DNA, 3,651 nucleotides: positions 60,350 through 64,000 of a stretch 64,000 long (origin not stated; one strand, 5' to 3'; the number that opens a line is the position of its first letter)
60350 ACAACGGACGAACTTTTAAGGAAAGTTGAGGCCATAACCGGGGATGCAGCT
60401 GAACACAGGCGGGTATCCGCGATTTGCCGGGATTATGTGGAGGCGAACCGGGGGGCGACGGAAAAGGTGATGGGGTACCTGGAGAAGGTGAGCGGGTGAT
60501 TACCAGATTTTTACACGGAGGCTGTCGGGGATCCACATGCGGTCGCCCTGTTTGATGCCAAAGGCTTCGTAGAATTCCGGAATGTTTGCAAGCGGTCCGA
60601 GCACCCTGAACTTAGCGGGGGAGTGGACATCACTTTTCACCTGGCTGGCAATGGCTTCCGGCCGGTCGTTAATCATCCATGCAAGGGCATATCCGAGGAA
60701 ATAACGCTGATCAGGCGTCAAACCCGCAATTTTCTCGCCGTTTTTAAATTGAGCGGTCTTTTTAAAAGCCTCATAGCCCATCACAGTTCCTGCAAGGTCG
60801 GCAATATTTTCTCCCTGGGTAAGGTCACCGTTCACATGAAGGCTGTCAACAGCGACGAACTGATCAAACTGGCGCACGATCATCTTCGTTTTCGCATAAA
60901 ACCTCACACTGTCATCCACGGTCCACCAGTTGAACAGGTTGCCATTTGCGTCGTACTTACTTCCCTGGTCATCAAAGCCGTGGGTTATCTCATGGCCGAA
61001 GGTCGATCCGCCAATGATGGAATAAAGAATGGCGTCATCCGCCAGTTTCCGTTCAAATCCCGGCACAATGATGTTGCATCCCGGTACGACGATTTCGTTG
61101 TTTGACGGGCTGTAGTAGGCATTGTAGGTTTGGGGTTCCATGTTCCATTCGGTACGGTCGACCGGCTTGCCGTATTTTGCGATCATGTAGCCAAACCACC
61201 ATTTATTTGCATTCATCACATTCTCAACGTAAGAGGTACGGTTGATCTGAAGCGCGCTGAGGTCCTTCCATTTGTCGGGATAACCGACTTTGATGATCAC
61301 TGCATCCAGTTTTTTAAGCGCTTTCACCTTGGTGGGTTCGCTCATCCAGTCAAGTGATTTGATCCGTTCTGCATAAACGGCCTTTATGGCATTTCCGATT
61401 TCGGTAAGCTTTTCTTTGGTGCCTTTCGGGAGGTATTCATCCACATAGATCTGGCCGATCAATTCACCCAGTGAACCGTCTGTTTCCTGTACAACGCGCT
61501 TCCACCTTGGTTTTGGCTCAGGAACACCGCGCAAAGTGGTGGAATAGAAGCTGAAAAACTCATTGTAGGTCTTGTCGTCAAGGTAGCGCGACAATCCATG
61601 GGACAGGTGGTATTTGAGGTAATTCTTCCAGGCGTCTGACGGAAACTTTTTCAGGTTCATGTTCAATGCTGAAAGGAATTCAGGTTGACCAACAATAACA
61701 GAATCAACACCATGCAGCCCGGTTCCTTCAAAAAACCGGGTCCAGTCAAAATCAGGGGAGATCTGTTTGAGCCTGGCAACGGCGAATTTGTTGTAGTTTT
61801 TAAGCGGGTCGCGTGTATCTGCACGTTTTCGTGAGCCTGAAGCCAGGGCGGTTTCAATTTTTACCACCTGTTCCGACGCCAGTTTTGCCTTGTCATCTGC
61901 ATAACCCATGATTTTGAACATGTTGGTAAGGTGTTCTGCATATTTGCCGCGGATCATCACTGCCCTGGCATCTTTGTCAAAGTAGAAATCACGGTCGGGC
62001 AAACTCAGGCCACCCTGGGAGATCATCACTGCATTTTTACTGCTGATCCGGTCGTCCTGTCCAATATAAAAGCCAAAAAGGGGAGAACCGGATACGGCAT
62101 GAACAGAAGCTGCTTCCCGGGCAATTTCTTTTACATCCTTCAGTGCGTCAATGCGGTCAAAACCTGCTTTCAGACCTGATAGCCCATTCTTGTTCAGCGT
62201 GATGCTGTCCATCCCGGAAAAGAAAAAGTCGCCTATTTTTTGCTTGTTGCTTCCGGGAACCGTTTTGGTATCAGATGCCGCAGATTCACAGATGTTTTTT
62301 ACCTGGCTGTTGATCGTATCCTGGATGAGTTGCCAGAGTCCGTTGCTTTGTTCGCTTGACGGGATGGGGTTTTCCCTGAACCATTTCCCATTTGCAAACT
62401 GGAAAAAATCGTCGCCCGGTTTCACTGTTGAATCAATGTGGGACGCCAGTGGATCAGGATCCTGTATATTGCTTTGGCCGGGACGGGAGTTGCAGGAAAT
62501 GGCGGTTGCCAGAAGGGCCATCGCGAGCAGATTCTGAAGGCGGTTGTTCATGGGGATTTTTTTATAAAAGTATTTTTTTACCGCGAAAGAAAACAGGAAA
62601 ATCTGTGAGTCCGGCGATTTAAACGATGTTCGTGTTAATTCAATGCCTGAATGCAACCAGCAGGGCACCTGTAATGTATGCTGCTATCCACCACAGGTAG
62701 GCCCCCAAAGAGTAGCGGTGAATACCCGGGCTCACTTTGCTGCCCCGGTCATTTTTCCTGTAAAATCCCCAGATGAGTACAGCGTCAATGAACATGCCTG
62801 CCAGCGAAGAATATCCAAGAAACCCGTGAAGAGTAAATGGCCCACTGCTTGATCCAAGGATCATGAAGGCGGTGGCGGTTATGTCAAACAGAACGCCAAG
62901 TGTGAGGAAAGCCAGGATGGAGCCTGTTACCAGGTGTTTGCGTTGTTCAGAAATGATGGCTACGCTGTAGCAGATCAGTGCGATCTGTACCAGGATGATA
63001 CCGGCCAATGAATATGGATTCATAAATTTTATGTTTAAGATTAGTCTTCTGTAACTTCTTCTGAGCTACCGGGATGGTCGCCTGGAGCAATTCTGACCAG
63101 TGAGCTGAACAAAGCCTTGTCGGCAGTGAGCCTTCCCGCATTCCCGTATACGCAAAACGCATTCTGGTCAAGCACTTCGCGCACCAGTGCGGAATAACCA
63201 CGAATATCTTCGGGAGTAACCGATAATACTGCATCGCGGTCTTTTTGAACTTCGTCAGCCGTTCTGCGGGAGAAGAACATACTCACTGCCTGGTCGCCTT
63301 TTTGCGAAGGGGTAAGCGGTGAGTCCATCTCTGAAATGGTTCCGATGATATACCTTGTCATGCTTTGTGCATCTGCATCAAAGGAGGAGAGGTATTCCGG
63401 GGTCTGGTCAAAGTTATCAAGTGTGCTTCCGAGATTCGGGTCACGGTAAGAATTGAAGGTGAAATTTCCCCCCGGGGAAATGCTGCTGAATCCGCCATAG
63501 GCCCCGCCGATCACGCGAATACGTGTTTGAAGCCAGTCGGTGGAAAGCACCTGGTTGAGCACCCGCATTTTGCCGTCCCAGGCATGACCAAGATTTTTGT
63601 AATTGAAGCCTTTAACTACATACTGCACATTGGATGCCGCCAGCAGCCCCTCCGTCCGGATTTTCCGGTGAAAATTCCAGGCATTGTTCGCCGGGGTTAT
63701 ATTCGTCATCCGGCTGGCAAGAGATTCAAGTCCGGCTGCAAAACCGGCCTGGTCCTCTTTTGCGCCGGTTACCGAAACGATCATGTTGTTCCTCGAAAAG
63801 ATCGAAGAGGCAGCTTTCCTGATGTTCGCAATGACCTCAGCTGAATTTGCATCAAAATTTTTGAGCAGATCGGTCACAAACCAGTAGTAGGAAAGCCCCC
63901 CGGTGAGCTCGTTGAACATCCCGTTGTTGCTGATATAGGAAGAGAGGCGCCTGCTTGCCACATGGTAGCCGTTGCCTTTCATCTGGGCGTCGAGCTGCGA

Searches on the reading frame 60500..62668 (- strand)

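Call 13: search_protein_families(library=pfam, proteins=[window:60500-62668:-])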
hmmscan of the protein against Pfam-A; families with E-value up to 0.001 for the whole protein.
window:60500-62668:- (722 aa): 2 families
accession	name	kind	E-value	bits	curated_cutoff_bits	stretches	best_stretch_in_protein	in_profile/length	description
PF05649.18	Peptidase_M13_N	-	3.1e-108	363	32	1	84-464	1-381/381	Peptidase family M13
PF01431.27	Peptidase_M13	-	1.4e-53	182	24.5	1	516-713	1-199/205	Peptidase family M13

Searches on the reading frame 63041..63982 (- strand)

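Call 13: search_protein_families(library=pfam, proteins=[window:63041-63982:-])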
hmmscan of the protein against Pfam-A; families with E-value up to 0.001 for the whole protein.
window:63041-63982:- (313 aa): 2 families
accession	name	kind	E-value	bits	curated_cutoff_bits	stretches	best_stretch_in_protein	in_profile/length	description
PF22516.1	PreP_C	-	2.4e-40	138.4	27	1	111-279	2-170/173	PreP C-terminal domain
PF08367.16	M16C_assoc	-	0.00013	21.7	25.3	1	3-39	216-252/252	Peptidase M16C associated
